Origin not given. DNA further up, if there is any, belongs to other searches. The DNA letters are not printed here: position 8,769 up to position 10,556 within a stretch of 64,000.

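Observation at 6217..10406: mttB-like methyltransferase + Cys-rich Fe-S protein + MIO-less ammonia-lyase homologue: candidate trimethylated-amino-acid (hercynine/ergothioneine-type) catabolic module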

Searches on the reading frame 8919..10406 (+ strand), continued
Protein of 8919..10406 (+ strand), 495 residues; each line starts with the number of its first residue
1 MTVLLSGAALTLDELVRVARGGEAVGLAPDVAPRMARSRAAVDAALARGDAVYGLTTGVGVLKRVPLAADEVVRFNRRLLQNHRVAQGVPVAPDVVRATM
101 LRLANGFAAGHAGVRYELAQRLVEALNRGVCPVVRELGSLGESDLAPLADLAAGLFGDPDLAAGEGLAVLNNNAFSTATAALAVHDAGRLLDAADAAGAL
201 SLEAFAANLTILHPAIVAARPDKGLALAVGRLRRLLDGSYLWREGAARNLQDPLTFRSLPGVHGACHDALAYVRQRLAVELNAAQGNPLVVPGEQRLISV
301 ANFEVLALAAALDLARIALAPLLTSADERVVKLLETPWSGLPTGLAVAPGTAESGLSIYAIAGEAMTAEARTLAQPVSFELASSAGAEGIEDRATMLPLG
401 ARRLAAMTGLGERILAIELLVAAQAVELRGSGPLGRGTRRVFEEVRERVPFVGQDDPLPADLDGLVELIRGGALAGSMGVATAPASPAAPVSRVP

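Call 26: find_encoding_contigs(protein=P0041, flank=10000, max_places=2)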
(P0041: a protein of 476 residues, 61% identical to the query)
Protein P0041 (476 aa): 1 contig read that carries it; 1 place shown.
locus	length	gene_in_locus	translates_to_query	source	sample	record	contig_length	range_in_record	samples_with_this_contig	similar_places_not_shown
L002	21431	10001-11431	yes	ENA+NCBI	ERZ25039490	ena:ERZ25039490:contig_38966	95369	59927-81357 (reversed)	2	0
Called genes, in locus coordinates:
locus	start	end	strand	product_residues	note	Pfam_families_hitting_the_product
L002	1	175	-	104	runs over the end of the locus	PF01053:Cys_Met_Meta_PP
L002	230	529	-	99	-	PF13602:ADH_zinc_N_2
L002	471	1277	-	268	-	PF08240:ADH_N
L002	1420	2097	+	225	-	PF11139:SfLAP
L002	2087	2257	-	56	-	-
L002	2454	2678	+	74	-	-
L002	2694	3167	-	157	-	PF05988:DUF899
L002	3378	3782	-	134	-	PF10604:Polyketide_cyc2, PF08327:AHSA1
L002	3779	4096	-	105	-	PF12840:HTH_20 (weak), PF01022:HTH_5, PF12802:MarR_2 (weak)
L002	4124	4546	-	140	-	PF04828:GFA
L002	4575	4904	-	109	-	PF07883:Cupin_2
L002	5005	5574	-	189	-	-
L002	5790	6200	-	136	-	-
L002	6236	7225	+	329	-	PF06609:TRI12 (weak), PF00083:Sugar_tr (faint), PF07690:MFS_1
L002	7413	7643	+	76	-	-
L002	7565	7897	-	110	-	-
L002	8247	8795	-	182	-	-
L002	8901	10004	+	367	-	PF01717:Meth_synt_2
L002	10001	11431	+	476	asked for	PF00221:Lyase_aromatic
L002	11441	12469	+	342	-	PF02574:S-methyl_trans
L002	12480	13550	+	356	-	PF01156:IU_nuc_hydro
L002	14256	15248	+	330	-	PF00496:SBP_bac_5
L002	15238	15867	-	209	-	-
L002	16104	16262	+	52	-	PF00528:BPD_transp_1 (weak)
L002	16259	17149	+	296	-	PF12911:OppC_N (weak), PF00528:BPD_transp_1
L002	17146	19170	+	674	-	PF00004:AAA (faint), PF00005:ABC_tran, PF02463:SMC_N (faint), PF13191:AAA_16 (faint), PF13304:AAA_21 (weak), PF08352:oligo_HPY, PF00005:ABC_tran, PF08352:oligo_HPY, +1 more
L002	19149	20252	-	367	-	PF08240:ADH_N, PF16912:Glu_dehyd_C (weak), PF00107:ADH_zinc_N, PF13602:ADH_zinc_N_2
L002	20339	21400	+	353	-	PF08240:ADH_N, PF00107:ADH_zinc_N, PF13602:ADH_zinc_N_2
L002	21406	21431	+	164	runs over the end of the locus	PF08714:Fae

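Call 27: find_encoding_contigs(protein=P0116, flank=10000, max_places=2)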
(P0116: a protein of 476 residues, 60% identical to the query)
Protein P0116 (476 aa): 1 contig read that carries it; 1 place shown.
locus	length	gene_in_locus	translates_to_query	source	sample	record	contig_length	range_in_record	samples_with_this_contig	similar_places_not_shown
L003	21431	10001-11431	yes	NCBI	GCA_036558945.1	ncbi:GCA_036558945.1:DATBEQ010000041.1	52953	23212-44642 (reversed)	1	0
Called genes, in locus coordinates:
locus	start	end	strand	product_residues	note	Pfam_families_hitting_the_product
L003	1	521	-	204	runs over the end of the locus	PF00440:TetR_N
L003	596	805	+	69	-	PF01361:Tautomerase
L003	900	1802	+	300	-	PF00561:Abhydrolase_1, PF12146:Hydrolase_4, PF12697:Abhydrolase_6, PF08386:Abhydrolase_4 (weak)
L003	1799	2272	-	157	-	PF04191:PEMT (weak)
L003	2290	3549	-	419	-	PF12832:MFS_1_like, PF00083:Sugar_tr (weak), PF07690:MFS_1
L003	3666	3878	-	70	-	PF01738:DLH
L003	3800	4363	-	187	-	PF01738:DLH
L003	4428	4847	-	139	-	PF04828:GFA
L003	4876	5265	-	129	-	PF07883:Cupin_2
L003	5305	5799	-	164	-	-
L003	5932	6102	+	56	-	-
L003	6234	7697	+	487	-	PF06609:TRI12 (weak), PF07690:MFS_1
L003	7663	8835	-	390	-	PF13535:ATP-grasp_4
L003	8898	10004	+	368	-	PF01717:Meth_synt_2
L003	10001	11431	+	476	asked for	PF00221:Lyase_aromatic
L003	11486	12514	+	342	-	PF02574:S-methyl_trans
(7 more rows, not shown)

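Call 28: find_related_loci(query=window:8919-10406:+, collection=genome_contigs, flank=10000)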
Query window:8919-10406:+ (495 aa) in genome_contigs; peptide patterns used: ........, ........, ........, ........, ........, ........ (x = any residue, [..] = any of these).
295 stretches matched a pattern; 12 encode a relative of the query (tblastn E <= 1e-3); 10 distinct loci.
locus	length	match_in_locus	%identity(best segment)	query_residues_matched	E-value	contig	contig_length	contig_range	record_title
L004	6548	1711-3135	96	1-475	0e+0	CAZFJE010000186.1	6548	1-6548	MAG TPA_asm: uncultured Thermoleophilia bacterium isolate binchicken_co3_282 genome assembly, contig: NODE_38592_length_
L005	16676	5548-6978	84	1-477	0e+0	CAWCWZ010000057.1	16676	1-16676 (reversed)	MAG: uncultured Actinomycetes bacterium isolate MFD03323.bin.1.10 genome assembly, contig: contig_70027, whole genome sh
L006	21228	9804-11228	86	1-475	0e+0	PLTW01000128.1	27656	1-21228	MAG: Actinomycetota bacterium isolate bog_752 73.20120700_S1D.129_contig_121991, whole genome shotgun sequence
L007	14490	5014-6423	83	1-470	0e+0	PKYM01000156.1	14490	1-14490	MAG: Actinomycetota bacterium isolate palsa_645 73.20120500_P19.15_contig_5028, whole genome shotgun sequence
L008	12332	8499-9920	86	1-474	0e+0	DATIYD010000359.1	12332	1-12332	MAG TPA_asm: Thermoleophilia bacterium isolate SMAG_U15266 k141_2371578, whole genome shotgun sequence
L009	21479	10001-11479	94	1-492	0e+0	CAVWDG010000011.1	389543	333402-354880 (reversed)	MAG: uncultured Actinomycetes bacterium isolate MFD09286.bin.2.48 genome assembly, contig: contig_51613, whole genome sh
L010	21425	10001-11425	62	1-475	2e-162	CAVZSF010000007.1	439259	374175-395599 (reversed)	MAG: uncultured Thermoleophilia bacterium isolate MFD00905.bin.1.128 genome assembly, contig: contig_8407, whole genome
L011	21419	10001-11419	58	1-474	6e-143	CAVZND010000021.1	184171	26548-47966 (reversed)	MAG: uncultured Chloroflexia bacterium isolate MFD02242.bin.2.217 genome assembly, contig: contig_55480, whole genome sh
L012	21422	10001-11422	81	1-474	0e+0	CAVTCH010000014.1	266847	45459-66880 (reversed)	MAG: uncultured Actinomycetes bacterium isolate MFD01188.bin.1.141 genome assembly, contig: contig_56214, whole genome s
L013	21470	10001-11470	79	1-490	0e+0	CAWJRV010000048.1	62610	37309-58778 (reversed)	MAG: uncultured Actinomycetes bacterium isolate MFD01476.bin.4.90 genome assembly, contig: contig_38204, whole genome sh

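Call 46: find_related_loci(query=A2, collection=metagenome_contigs, flank=8000)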
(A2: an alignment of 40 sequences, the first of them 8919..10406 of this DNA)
Query A2 (495 aa) in metagenome_contigs; peptide patterns used: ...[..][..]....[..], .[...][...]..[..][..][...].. (x = any residue, [..] = any of these).
600 stretches matched a pattern (row limit reached: there are more); 448 encode a relative of the query (tblastn E <= 1e-3); the best 80 are kept; 80 distinct loci.
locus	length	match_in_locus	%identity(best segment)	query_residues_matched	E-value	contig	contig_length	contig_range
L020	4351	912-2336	96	1-475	0e+0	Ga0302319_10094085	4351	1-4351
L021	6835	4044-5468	96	1-475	0e+0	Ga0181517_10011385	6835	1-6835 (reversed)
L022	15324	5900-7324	86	1-475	0e+0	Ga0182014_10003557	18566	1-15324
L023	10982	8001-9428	87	1-476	0e+0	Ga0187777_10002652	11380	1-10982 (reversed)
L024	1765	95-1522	82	1-476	0e+0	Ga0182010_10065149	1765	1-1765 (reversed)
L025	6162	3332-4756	82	1-475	0e+0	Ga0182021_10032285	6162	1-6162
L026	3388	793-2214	86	1-474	0e+0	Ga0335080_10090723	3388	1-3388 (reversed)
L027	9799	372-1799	84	1-476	0e+0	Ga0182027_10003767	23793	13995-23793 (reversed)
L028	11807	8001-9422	86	1-474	0e+0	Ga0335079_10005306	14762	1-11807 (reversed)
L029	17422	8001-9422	86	1-474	0e+0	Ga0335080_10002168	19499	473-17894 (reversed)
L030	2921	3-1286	83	47-474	0e+0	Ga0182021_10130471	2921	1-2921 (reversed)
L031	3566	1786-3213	67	1-472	0e+0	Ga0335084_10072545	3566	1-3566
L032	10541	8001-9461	62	1-487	6e-173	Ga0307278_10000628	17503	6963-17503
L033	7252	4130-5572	60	1-492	2e-173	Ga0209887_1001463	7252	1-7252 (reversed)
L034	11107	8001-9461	62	1-487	3e-172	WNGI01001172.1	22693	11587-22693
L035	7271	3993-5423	61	1-476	3e-172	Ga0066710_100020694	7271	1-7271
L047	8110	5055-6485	61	1-475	4e-169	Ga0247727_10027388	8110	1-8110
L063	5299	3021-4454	63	1-479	4e-169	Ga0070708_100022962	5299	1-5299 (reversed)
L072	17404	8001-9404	59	3-470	5e-165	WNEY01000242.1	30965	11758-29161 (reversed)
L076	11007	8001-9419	61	1-474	2e-164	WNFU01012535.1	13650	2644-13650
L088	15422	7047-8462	62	1-472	1e-161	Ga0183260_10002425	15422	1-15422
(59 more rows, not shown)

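Call 60: search_protein_families(library=pfam, proteins=[L088:5640-6482:+, L088:6479-7024:+, L088:8471-9076:-, L088:9083-9871:-, L072:5666-6865:+, L072:6862-8001:+, L011:9071-9739:-, L011:11428-12204:+, L011:12294-12815:+, L011:12837-13748:+], max_evalue=0.001)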
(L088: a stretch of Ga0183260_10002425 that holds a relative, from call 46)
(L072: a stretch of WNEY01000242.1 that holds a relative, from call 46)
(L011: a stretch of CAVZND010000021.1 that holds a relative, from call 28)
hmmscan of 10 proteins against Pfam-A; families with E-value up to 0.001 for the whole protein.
L088:5640-6482:+ (280 aa): 1 family
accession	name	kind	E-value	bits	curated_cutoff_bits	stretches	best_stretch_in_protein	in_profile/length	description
PF04909.20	Amidohydro_2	-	1.8e-16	61.2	26.4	1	4-279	1-287/289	Amidohydrolase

L088:6479-7024:+ (181 aa): 1 family
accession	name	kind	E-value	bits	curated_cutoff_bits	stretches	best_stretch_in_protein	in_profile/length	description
PF05995.18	CDO_I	-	2.6e-13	50.3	23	1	22-148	32-164/170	Cysteine dioxygenase type I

L088:8471-9076:- (201 aa): 1 family
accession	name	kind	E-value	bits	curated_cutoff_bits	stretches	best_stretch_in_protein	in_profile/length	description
PF00857.26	Isochorismatase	-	2.4e-37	129.1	27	1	13-187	2-175/175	Isochorismatase domain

L088:9083-9871:- (262 aa): 10 families
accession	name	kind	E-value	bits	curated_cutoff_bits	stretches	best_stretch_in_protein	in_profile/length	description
PF01614.24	IclR_C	-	1e-26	94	24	1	89-255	2-173/174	Bacterial transcriptional regulator IclR C-terminal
PF09339.16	HTH_IclR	-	6e-16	58.4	22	1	21-70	1-50/52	IclR helix-turn-helix domain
PF12802.13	MarR_2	-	1.9e-08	34.7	27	1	25-73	7-55/61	MarR family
PF25213.1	HVO_A0261_N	-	5e-07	30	35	1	18-93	6-73/86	HVO_A0261 N-terminal domain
PF01022.26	HTH_5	-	5.8e-07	29.7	22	1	26-69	5-46/47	Bacterial regulatory protein, arsR family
PF02082.26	Rrf2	-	6.5e-06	26.8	30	1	17-80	3-66/132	Iron-dependent Transcriptional regulator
PF08100.18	Dimerisation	-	2.9e-05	24.2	25.6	1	23-78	25-82/93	O-methyltransferase dimerisation domain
PF12840.13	HTH_20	-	0.0002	21.7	27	1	26-71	7-51/51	Helix-turn-helix domain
PF13412.12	HTH_24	-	0.00046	20.1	21.9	1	27-69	7-48/48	Winged helix-turn-helix DNA-binding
PF01047.28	MarR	-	0.00061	20.1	24.6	0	41-70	20-49/59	MarR family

L072:5666-6865:+ (399 aa): 2 families
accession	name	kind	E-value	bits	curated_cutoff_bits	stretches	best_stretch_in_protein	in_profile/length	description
PF13378.12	MR_MLE_C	-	1.2e-57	195.6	29.4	1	163-391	3-218/219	Enolase C-terminal domain-like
PF02746.21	MR_MLE_N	-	0.00013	22.6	22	1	58-141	24-117/117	Mandelate racemase / muconate lactonizing enzyme, N-terminal domain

L072:6862-8001:+ (379 aa): 3 families
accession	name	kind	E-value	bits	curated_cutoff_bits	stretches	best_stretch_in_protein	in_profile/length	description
PF08240.17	ADH_N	-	1.7e-26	92.9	23.5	1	27-158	2-104/104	Alcohol dehydrogenase GroES-like domain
PF00107.32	ADH_zinc_N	-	3.2e-26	92.2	31.8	1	198-324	1-127/129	Zinc-binding dehydrogenase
PF13602.12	ADH_zinc_N_2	-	6.3e-08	34.1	27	1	232-357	2-125/134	Zinc-binding dehydrogenase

L011:9071-9739:- (222 aa): 3 families
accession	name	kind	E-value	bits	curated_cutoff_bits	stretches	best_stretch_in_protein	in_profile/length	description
PF00753.33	Lactamase_B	-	8.2e-30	104.6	22.7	1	22-200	14-196/196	Metallo-beta-lactamase superfamily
PF12706.13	Lactamase_B_2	-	2.3e-06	27.8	27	1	27-168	4-138/200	Beta-lactamase superfamily domain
PF19583.5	ODP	-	2e-05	25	27.2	1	22-160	11-137/194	ODP family beta lactamase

L011:11428-12204:+ (258 aa): 5 families
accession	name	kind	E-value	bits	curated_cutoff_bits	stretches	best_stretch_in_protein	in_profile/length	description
PF01614.24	IclR_C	-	1.4e-27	96.8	24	1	87-252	4-172/174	Bacterial transcriptional regulator IclR C-terminal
PF09339.16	HTH_IclR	-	2.6e-10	40.3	22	1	22-69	3-51/52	IclR helix-turn-helix domain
PF01978.25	TrmB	-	1.3e-06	28.6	25.6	1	28-74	14-60/68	Sugar-specific transcriptional regulator TrmB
PF25213.1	HVO_A0261_N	-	2.6e-06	27.6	35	1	25-75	14-63/86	HVO_A0261 N-terminal domain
PF01590.32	GAF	-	0.00084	20.3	22.4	0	210-256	91-133/133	GAF domain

L011:12294-12815:+ (173 aa): 0 families

L011:12837-13748:+ (303 aa): 1 family
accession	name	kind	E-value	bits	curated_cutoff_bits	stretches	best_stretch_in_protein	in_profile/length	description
PF00491.26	Arginase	-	9.1e-27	94.7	22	1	13-299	6-275/280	Arginase family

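Call 61: search_protein_families(library=pfam, proteins=[L076:6657-7967:-, L047:4219-4989:-, L047:6507-7889:-, L063:2435-2959:+, L063:4533-5297:+, L063:1-1515:+, L001:9181-9948:+, L027:1854-2741:+, L027:2725-4464:+, L035:5772-6845:+], max_evalue=0.001)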
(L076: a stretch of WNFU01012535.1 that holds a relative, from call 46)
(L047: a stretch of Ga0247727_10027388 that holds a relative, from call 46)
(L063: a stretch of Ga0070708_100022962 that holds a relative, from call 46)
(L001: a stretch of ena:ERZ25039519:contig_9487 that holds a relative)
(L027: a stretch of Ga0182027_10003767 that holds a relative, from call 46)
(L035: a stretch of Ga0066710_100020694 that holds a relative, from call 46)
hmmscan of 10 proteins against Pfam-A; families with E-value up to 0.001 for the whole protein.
L076:6657-7967:- (436 aa): 1 family
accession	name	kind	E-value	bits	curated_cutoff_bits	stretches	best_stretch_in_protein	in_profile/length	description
PF00202.27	Aminotran_3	-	1.1e-60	205.9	30.5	1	63-343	14-320/403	Aminotransferase class-III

L047:4219-4989:- (256 aa): 14 families
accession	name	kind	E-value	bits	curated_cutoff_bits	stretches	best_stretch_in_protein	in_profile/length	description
PF01614.24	IclR_C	-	2.4e-30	105.8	24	1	88-249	9-173/174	Bacterial transcriptional regulator IclR C-terminal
PF09339.16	HTH_IclR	-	4.6e-13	49.1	22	1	17-65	1-50/52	IclR helix-turn-helix domain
PF01022.26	HTH_5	-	1e-08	35.3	22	1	23-64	6-46/47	Bacterial regulatory protein, arsR family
PF25213.1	HVO_A0261_N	-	8.6e-07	29.2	35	1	25-73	16-64/86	HVO_A0261 N-terminal domain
PF01978.25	TrmB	-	1.6e-06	28.3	25.6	1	24-70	13-59/68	Sugar-specific transcriptional regulator TrmB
PF12840.13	HTH_20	-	3.3e-06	27.4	27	1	23-66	8-51/51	Helix-turn-helix domain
PF12802.13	MarR_2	-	1.4e-05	25.6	27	1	23-66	9-53/61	MarR family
PF08279.18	HTH_11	-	1.8e-05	25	25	1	31-61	13-43/55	HTH domain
PF13412.12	HTH_24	-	2e-05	24.5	21.9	1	24-64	8-48/48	Winged helix-turn-helix DNA-binding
PF13384.12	HTH_23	-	4.9e-05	23.4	24.6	1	23-62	9-46/50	Homeodomain-like domain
PF02082.26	Rrf2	-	0.00011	22.8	30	1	16-74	3-67/132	Iron-dependent Transcriptional regulator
PF22194.2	F-93_WHD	-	0.00055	20.4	28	1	24-67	2-49/62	F-93, winged-helix domain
PF13551.12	HTH_29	-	0.00069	20.1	28.1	0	24-64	4-46/64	Winged helix-turn helix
PF13518.12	HTH_28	-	0.00089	19.7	25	0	22-67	3-42/52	Helix-turn-helix domain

L047:6507-7889:- (460 aa): 2 families
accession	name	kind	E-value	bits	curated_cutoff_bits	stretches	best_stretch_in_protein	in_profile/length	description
PF07969.17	Amidohydro_3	-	1.5e-25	91.1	29.7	2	156-455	132-468/472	Amidohydrolase family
PF01979.26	Amidohydro_1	-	4.9e-22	79.1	25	2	323-457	200-344/345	Amidohydrolase family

L063:2435-2959:+ (174 aa): 0 families

L063:4533-5297:+ (255 aa): 0 families

L063:1-1515:+ (504 aa): 4 families
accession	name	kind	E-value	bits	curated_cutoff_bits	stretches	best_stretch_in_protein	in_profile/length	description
PF07730.19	HisKA_3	-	4.2e-13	50.1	24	1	312-377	1-66/68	Histidine kinase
PF02518.31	HATPase_c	-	3.2e-11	44.1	26.4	1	416-497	5-104/111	Histidine kinase-, DNA gyrase B-, and HSP90-like ATPase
PF01590.32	GAF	-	2.2e-05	25.4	22.4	0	187-288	5-132/133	GAF domain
PF13581.12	HATPase_c_2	-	0.00015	22.2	27.4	1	410-467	25-87/127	Histidine kinase-like ATPase domain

L001:9181-9948:+ (255 aa): 0 families

L027:1854-2741:+ (295 aa): 0 families

L027:2725-4464:+ (579 aa): 3 families
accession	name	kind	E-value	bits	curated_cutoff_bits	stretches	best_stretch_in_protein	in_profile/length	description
PF04234.18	CopC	-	5.7e-21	75.8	23.3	1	55-153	1-92/92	CopC domain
PF05425.18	CopD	-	4e-20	72.6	32.1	1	347-445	3-105/105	Copper resistance protein D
PF05751.16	FixH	-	0.00065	20.2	23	0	491-564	73-142/150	FixH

L035:5772-6845:+ (357 aa): 1 family
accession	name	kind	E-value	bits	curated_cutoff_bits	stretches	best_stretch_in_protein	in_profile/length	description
PF03537.19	Glyco_hydro_114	-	2.4e-49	168.1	27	1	61-349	1-228/231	Glycoside-hydrolase family GH114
